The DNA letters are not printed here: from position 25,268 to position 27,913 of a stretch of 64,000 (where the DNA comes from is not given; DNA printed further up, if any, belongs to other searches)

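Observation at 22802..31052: Nine-gene co-directional envelope module: hemerythrin, M28 peptidase, SAM-MTase, YfhO, MFS, M29-like aminopeptidase, L,D-transpeptidase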

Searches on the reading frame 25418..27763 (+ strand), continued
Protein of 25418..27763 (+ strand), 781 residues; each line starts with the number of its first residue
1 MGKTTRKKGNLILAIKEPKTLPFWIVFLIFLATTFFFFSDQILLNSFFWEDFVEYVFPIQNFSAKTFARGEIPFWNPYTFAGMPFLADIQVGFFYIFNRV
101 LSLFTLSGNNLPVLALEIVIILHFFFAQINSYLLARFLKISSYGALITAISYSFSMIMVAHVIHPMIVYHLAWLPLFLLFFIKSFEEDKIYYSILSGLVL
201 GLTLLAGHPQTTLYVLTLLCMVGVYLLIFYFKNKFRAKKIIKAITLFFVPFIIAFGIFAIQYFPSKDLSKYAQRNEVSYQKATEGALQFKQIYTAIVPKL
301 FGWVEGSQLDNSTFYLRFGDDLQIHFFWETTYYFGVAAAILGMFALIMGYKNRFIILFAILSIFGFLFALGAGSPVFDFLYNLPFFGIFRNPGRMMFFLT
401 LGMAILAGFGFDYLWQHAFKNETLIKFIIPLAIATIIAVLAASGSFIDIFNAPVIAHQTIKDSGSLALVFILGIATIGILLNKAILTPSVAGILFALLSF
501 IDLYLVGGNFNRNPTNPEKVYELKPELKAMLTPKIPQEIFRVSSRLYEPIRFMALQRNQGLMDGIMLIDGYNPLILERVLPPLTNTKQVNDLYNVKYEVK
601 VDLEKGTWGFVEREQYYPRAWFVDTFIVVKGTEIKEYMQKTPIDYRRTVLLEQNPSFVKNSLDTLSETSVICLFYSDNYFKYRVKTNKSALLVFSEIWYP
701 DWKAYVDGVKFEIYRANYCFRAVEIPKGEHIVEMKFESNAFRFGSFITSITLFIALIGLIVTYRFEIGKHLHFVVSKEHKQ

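Call 20: find_encoding_contigs(protein=P0022, flank=8000, max_places=1)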
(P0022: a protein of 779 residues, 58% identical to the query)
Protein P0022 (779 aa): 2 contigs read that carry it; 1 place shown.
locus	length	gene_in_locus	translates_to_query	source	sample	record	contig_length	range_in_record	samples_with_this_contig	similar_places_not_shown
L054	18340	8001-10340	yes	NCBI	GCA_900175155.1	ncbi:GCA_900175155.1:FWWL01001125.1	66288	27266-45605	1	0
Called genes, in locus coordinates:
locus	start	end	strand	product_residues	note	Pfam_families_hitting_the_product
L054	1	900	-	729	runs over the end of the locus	PF08448:PAS_4 (faint), PF13426:PAS_9 (faint), PF08447:PAS_3, PF07730:HisKA_3, PF13581:HATPase_c_2 (weak), PF02518:HATPase_c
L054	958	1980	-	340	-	PF01565:FAD_binding_4, PF02873:MurB_C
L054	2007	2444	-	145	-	PF00571:CBS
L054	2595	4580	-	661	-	PF18962:Por_Secre_tail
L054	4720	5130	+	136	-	-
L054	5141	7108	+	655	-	-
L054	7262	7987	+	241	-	PF13489:Methyltransf_23, PF13847:Methyltransf_31, PF08241:Methyltransf_11, PF08242:Methyltransf_12, PF13649:Methyltransf_25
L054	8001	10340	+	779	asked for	PF09586:YfhO (weak)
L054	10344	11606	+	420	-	PF07690:MFS_1, PF12832:MFS_1_like (faint), PF07690:MFS_1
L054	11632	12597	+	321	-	PF26233:NicX, PF02073:Peptidase_M29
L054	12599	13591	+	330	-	PF03734:YkuD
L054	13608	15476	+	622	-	PF13567:DUF4131 (weak), PF03772:Competence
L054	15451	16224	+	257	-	PF02578:Cu-oxidase_4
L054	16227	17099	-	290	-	PF00528:BPD_transp_1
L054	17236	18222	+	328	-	PF01180:DHO_dh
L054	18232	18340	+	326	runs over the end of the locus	PF00348:polyprenyl_synt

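Call 21: find_encoding_contigs(protein=P0026, flank=8000, max_places=1)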
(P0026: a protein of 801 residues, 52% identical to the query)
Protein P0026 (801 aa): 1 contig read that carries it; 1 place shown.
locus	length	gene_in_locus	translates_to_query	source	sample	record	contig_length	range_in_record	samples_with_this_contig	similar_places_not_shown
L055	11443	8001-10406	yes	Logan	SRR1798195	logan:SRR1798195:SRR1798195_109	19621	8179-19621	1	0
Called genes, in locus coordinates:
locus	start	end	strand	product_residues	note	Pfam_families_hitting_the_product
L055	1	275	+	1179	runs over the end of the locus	PF02463:SMC_N, PF13175:AAA_15 (weak), PF13304:AAA_21 (weak), PF13476:AAA_23, PF06470:SMC_hinge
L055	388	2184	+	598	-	PF14870:PSII_BNR (faint), PF15902:Sortilin-Vps10 (weak), PF25788:Ig_Rha78A_N (faint), PF18962:Por_Secre_tail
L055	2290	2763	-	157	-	PF00717:Peptidase_S24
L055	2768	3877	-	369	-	PF02540:NAD_synthase (faint), PF03054:tRNA_Me_trans, PF20259:tRNA_Me_trans_M, PF20258:tRNA_Me_trans_C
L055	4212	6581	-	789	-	PF00488:MutS_V, PF20297:MSSS (faint), PF01713:Smr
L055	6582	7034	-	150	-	PF09424:YqeY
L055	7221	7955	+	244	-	PF01209:Ubie_methyltran (weak), PF02353:CMAS (weak), PF13489:Methyltransf_23, PF01728:FtsJ (weak), PF13847:Methyltransf_31, PF08241:Methyltransf_11, PF08242:Methyltransf_12, PF13649:Methyltransf_25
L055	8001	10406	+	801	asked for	PF20176:DUF6541 (weak), PF09586:YfhO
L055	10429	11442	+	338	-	?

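Call 29: find_encoding_contigs(protein=P0049, flank=10000, max_places=1)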
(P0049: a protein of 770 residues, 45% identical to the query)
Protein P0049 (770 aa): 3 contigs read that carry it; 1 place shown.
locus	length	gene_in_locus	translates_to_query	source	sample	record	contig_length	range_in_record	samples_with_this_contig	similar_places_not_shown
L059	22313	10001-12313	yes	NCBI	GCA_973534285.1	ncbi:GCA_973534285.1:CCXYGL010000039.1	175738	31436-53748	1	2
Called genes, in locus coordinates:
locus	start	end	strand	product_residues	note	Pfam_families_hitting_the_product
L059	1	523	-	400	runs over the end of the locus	PF03734:YkuD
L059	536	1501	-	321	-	PF26233:NicX, PF02073:Peptidase_M29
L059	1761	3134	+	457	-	PF07690:MFS_1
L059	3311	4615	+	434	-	PF01565:FAD_binding_4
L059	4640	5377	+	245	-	PF00106:adh_short, PF13561:adh_short_C2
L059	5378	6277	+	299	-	PF00892:EamA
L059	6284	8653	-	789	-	PF00488:MutS_V, PF01713:Smr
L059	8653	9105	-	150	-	PF09424:YqeY, PF02637:GatB_Yqey (faint)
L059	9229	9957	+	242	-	PF13489:Methyltransf_23, PF13847:Methyltransf_31 (weak), PF08241:Methyltransf_11, PF08242:Methyltransf_12, PF13649:Methyltransf_25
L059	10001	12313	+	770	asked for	PF09586:YfhO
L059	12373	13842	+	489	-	PF01943:Polysacc_synt, PF13440:Polysacc_synt_3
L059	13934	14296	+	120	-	PF01740:STAS, PF13466:STAS_2 (weak)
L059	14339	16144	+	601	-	PF00501:AMP-binding, PF23562:AMP-binding_C_3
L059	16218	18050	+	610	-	-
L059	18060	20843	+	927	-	PF18962:Por_Secre_tail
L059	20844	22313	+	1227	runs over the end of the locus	PF19081:Ig_7 (faint), PF18911:PKD_4 (faint), PF25942:Ig_halo (faint), PF22073:Cep192_D4 (weak)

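Call 50: predict_structure(alignment_id=A1)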
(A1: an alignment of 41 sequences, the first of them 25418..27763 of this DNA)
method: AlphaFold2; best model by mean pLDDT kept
length: 781 residues; sequences in the alignment: 41
mean_pLDDT: 87.1   pTM: 0.87
mean pLDDT of the five models: 87.1, 86.9, 86.4, 84.6, 84.3
residues with pLDDT >= 90: 448; 70-90: 261; 50-70: 48; < 50: 24
segments of 3 or more residues with pLDDT < 50: 1-11, 770-781
pLDDT, mean of each block of 10 residues (from residue 1): 37 73 95 93 85 85 89 83 76 88 84 90 95 97 96 78 73 96 94 97 90 94 94 80 94 96 85 69 79 87 73 62 61 86 95 95 93 87 82 89 96 93 95 96 89 82 94 97 92 95 86 86 92 92 81 86 88 78 90 93 81 91 94 93 93 93 84 93 95 93 96 95 96 94 95 95 75 45 36
secondary structure, 60 per line:
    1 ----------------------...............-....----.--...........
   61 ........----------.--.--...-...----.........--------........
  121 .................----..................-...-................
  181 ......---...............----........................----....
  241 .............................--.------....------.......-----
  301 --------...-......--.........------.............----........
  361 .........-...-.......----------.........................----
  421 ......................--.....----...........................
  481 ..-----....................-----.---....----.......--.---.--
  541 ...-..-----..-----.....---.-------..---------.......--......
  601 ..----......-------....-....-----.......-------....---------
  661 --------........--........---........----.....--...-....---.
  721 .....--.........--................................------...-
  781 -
elements in order (helices of 4 or more, strands of 3 or more residues): H23-37 H39-42 H50-68 H96-104 H113-137 H142-159 H165-186 H190-204 H209-232 H237-269 H279-282 H289-295 E313-318 E321-326 H336-348 H353-369 H375-381 H392-416 H421-442 H445-449 H454-482 H488-507 H517-520 H525-531 E541-543 H559-563 H586-592 E595-602 E607-612 E620-623 E625-628 H634-640 E648-651 E669-676 E679-686 E690-697 E702-706 E709-711 E713-716 E720-725 E728-736 H739-770

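Call 53: fold_search(model_id=the predicted structure, library=pdb)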
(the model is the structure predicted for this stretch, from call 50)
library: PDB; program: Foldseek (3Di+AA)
matches with E <= 10: 373; with E <= 0.001: 11
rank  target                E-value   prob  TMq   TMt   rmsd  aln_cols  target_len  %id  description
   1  5f15                  8.8e-06  1.00  0.38  0.50   8.0       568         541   14  Crystal Structure of ArnT from Cupriavidus metallidurans bound to Undecaprenyl phosphate (released 2016-02-17)
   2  9n9j_I                7.5e-05  1.00  0.34  0.37  16.4       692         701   12  Structure of a GRP94 folding intermediate engaged with a CCDC134- and FKBP11-bound secretory translocon (released 2025-11-19)
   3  8if8_B                7.5e-05  1.00  0.32  0.39  15.3       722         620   13  Arabinosyltransferase AftA (released 2023-05-31)
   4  8b6l_I                8.2e-05  1.00  0.34  0.39  14.3       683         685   13  Subtomogram average of the human Sec61-TRAP-OSTA-translocon (released 2022-12-07)
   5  6w98_A                2.3e-04  1.00  0.42  0.27  20.4       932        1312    9  Single-Particle Cryo-EM Structure of Arabinofuranosyltransferase AftD from Mycobacteria (released 2020-05-13)
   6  6ezn_F                3.1e-04  1.00  0.34  0.39  14.7       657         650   11  Cryo-EM structure of the yeast oligosaccharyltransferase (OST) complex (released 2018-01-17)
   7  8pn9_A                4.2e-04  1.00  0.36  0.42  14.1       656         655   13  Structure of human oligosaccharyltransferase OST-A complex bound to NGI-1 (released 2024-05-08)
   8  8if8_C                4.8e-04  1.00  0.32  0.40  10.5       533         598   13  Arabinosyltransferase AftA (released 2023-05-31)
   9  8agc_A                5.0e-04  1.00  0.36  0.40  15.1       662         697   11  Structure of yeast oligosaccharylransferase complex with lipid-linked oligosaccharide and non-acceptor peptide bound (released 2022-12-07)
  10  6ftg_5                8.0e-04  1.00  0.34  0.39  16.7       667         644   13  Subtomogram average of OST-containing ribosome-translocon complexes from canine rough microsomal membranes (released 2018-03-21)
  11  7bve_A                9.9e-04  1.00  0.33  0.26  20.0       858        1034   11  Cryo-EM structure of Mycobacterium smegmatis arabinosyltransferase EmbC2-AcpM2 in complex with ethambutol (released 2020-04-29)
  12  7oci_F                1.3e-03  1.00  0.36  0.43  11.8       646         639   12  Cryo-EM structure of yeast Ost6p containing oligosaccharyltransferase complex (released 2022-02-16)
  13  8agb_A                1.5e-03  1.00  0.39  0.46  11.8       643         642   12  Structure of yeast oligosaccharylransferase complex with lipid-linked oligosaccharide bound (released 2022-12-07)
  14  6s7t_A                1.6e-03  1.00  0.30  0.33  12.8       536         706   13  Cryo-EM structure of human oligosaccharyltransferase complex OST-B (released 2019-12-18)
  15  8age_A                1.7e-03  1.00  0.37  0.44  11.8       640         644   12  Structure of yeast oligosaccharylransferase complex with acceptor peptide bound (released 2022-12-07)
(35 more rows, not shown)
